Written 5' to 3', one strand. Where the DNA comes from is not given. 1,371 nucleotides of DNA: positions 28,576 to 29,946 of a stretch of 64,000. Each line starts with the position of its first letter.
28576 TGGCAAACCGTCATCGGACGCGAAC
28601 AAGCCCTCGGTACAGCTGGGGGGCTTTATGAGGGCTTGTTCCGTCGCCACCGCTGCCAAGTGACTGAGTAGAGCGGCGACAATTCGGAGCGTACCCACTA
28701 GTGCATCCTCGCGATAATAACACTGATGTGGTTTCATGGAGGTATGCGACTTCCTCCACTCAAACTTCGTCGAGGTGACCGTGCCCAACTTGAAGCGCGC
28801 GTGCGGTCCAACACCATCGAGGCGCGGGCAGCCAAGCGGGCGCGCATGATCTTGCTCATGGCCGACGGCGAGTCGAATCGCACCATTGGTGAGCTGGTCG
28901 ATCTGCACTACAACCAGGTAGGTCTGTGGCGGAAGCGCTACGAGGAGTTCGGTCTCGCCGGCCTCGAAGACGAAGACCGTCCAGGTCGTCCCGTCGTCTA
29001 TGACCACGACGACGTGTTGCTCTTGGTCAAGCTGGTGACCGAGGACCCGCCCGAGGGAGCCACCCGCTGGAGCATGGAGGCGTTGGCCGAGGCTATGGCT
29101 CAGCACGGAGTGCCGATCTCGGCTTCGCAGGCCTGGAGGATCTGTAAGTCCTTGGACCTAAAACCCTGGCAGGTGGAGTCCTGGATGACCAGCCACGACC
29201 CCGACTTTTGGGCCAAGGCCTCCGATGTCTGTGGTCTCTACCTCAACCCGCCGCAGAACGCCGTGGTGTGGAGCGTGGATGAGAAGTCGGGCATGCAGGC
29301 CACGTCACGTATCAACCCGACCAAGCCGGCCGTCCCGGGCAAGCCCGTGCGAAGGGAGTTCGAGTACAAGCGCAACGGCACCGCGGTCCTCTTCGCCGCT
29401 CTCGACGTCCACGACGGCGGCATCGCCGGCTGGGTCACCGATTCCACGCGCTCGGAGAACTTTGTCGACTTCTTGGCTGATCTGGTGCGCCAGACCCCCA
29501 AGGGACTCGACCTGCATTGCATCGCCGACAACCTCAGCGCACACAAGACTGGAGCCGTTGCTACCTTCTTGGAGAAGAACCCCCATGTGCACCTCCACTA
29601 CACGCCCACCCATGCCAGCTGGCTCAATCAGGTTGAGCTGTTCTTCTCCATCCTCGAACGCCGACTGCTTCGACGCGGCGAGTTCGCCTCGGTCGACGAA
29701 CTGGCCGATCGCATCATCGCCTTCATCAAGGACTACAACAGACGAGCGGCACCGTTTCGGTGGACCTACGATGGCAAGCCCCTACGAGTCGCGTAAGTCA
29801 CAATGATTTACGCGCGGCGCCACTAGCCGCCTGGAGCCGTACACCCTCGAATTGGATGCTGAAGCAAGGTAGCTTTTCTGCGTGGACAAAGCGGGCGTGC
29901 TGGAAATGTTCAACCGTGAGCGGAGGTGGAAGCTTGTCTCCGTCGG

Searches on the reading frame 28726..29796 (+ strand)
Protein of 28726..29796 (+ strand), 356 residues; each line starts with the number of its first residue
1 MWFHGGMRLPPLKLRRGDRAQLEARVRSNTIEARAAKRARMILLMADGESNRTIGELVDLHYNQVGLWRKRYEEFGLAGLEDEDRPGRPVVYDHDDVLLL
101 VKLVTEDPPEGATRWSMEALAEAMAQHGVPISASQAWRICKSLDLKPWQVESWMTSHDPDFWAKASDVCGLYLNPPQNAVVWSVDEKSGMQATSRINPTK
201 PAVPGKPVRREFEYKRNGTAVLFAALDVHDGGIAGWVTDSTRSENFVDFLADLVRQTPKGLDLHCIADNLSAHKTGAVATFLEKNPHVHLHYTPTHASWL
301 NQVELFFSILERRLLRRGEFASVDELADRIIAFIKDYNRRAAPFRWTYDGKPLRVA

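Call 45: search_protein_families(library=pfam, proteins=[window:28726-29796:+], max_evalue=0.00001)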
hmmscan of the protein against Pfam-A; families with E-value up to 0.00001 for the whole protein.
window:28726-29796:+ (356 aa): 5 families
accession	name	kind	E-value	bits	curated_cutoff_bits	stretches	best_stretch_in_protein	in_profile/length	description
PF13358.12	DDE_3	-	2.6e-24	86.2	28.6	1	181-326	2-145/146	DDE superfamily endonuclease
PF13565.12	HTH_32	-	8.8e-15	55.5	33.7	1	65-139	2-72/73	Homeodomain-like domain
PF13384.12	HTH_23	-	2.1e-10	40.5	24.6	1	33-80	2-49/50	Homeodomain-like domain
PF13518.12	HTH_28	-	3.1e-09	37.2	25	1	37-89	1-51/52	Helix-turn-helix domain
PF13551.12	HTH_29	-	1.9e-06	28.3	28.1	1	38-89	1-53/64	Winged helix-turn helix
